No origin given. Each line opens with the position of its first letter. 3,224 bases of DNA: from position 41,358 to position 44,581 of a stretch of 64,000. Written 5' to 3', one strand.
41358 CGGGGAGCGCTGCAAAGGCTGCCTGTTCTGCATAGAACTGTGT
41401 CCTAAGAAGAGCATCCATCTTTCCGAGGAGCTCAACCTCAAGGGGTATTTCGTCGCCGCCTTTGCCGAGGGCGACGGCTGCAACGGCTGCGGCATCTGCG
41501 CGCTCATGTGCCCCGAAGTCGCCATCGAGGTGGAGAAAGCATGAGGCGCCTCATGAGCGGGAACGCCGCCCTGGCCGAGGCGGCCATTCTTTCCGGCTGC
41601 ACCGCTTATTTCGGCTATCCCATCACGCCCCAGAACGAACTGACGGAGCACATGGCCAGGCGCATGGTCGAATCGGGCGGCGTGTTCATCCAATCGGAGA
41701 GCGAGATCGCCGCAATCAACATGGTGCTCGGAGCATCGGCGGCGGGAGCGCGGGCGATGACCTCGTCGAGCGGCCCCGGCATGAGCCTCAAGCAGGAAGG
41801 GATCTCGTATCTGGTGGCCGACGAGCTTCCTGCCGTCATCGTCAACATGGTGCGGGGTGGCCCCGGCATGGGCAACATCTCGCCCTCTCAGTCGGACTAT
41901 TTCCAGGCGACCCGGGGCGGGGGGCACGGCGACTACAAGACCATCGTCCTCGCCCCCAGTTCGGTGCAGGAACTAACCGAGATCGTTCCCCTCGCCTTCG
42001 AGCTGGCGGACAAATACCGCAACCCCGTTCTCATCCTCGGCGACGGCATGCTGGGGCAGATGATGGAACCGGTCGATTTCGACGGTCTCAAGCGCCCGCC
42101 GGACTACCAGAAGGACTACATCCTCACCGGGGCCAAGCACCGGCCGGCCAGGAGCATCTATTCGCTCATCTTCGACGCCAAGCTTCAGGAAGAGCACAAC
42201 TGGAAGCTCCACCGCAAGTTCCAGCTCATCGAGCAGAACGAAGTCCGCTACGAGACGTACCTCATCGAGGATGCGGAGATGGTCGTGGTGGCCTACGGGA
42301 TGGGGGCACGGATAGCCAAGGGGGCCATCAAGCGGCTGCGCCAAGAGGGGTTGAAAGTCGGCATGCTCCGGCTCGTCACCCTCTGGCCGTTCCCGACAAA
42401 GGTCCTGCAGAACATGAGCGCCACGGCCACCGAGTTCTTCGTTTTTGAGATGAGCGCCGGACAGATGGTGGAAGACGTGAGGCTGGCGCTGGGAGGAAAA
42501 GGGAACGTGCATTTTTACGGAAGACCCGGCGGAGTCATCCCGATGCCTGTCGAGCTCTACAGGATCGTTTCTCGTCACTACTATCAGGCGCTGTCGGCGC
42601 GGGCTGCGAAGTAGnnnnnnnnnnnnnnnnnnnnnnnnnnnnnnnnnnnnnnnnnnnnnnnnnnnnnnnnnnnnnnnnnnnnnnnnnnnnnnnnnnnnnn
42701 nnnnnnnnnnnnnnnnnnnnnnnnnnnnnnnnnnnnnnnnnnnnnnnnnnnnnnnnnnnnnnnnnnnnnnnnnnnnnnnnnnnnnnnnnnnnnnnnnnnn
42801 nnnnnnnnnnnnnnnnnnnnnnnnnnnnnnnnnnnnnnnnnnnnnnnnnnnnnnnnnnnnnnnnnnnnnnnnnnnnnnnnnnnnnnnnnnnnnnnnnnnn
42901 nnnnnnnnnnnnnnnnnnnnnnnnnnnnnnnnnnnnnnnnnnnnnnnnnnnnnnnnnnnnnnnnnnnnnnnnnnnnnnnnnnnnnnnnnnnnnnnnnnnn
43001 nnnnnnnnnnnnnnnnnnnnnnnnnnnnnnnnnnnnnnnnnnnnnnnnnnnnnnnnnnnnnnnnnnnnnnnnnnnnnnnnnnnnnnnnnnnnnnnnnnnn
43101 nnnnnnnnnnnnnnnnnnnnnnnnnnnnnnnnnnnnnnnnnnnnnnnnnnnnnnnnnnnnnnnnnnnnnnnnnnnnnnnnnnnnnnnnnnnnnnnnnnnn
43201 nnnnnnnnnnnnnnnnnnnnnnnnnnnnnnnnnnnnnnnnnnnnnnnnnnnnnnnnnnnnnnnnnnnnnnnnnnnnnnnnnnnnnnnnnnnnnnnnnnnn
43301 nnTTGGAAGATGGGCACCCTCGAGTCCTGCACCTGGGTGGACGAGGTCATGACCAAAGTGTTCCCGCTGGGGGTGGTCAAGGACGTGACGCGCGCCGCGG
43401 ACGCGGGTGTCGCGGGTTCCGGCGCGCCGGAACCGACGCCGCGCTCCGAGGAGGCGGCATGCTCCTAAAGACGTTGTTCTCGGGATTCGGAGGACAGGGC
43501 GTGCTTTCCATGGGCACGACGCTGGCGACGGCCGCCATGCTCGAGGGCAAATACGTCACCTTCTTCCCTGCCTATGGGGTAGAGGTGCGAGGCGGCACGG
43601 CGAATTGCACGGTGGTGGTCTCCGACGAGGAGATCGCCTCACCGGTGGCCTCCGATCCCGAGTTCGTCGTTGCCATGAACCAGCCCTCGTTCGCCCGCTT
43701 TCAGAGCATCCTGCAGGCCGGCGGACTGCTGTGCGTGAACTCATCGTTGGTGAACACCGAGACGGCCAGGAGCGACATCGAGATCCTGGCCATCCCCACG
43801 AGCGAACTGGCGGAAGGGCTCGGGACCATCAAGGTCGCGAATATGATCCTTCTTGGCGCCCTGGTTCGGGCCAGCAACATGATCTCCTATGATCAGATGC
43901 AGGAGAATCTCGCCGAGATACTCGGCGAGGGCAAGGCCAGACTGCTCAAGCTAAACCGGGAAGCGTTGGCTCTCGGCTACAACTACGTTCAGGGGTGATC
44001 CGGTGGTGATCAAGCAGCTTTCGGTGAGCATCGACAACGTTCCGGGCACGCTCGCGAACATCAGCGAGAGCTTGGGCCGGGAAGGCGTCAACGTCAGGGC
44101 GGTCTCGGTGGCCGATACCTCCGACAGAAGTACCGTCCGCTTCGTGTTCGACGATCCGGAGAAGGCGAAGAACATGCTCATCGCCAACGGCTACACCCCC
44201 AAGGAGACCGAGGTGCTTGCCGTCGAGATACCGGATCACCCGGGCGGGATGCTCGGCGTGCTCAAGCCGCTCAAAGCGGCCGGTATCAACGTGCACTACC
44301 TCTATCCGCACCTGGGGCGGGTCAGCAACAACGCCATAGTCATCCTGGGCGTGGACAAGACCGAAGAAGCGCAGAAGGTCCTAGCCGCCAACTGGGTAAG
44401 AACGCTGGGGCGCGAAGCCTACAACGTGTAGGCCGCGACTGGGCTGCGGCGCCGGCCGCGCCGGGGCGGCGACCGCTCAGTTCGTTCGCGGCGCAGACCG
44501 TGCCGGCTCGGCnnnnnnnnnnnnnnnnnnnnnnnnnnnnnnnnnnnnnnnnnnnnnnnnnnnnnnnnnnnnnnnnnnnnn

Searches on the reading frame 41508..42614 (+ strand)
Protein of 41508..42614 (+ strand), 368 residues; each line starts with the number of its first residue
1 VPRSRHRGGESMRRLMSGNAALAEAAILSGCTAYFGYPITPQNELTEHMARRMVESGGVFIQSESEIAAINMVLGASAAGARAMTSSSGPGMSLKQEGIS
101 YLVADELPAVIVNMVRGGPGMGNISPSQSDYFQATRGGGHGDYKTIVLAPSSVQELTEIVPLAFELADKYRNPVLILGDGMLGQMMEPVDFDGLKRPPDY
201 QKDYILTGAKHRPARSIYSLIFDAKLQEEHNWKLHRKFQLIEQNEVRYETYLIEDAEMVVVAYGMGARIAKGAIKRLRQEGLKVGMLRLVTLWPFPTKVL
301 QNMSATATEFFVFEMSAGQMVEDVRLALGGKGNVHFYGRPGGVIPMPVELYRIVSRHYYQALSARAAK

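Call 14: search_protein_families(library=pfam, proteins=[window:41508-42614:+], max_evalue=0.001)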
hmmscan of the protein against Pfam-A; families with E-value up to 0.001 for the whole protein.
window:41508-42614:+ (368 aa): 3 families
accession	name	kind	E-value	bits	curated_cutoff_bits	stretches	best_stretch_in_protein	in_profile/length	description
PF01855.24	POR_N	-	8.2e-47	160.3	27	1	24-205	1-181/231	Pyruvate flavodoxin/ferredoxin oxidoreductase, thiamine diP-bdg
PF17147.9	PFOR_II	-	1.2e-22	80.6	27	1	256-347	1-99/102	Pyruvate:ferredoxin oxidoreductase core domain II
PF02780.25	Transketolase_C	-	0.00049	20.4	25.9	1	254-311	8-65/124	Transketolase, C-terminal domain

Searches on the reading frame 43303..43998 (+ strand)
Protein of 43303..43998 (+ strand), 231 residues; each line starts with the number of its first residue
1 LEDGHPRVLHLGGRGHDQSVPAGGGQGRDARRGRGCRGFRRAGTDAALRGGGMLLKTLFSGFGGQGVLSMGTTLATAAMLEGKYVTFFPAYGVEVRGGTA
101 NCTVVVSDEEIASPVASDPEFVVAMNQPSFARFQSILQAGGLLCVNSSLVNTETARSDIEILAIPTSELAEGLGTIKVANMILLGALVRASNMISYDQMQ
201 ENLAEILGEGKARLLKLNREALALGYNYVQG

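Call 15: search_protein_families(library=pfam, proteins=[window:43303-43998:+], max_evalue=0.001)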
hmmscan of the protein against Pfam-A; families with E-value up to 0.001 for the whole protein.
window:43303-43998:+ (231 aa): 1 family
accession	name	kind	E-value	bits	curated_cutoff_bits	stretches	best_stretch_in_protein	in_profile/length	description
PF01558.24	POR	-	8.6e-37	127.4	27.4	1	63-226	1-172/173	Pyruvate ferredoxin/flavodoxin oxidoreductase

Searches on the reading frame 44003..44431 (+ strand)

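Call 15: search_protein_families(library=pfam, proteins=[window:44003-44431:+], max_evalue=0.001)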
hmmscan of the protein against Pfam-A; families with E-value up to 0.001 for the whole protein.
window:44003-44431:+ (142 aa): 6 families
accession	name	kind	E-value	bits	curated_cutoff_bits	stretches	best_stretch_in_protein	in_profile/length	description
PF19571.5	ACT_8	-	2.3e-17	63.5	23.5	1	1-134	1-132/141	ACT domain pair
PF01842.31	ACT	-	5.5e-11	42.5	27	1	5-51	2-50/66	ACT domain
PF13840.12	ACT_7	-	3.1e-07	30.6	27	0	9-40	15-46/65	ACT domain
PF22629.2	ACT_AHAS_ss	-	4.2e-07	30.5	27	1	6-58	1-55/67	AHAS small subunit-like ACT domain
PF13291.12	ACT_4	-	0.00044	21.3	27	0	5-47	8-50/80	ACT domain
PF22468.2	ACT_9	-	0.0006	20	27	0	12-37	10-35/61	ACT domain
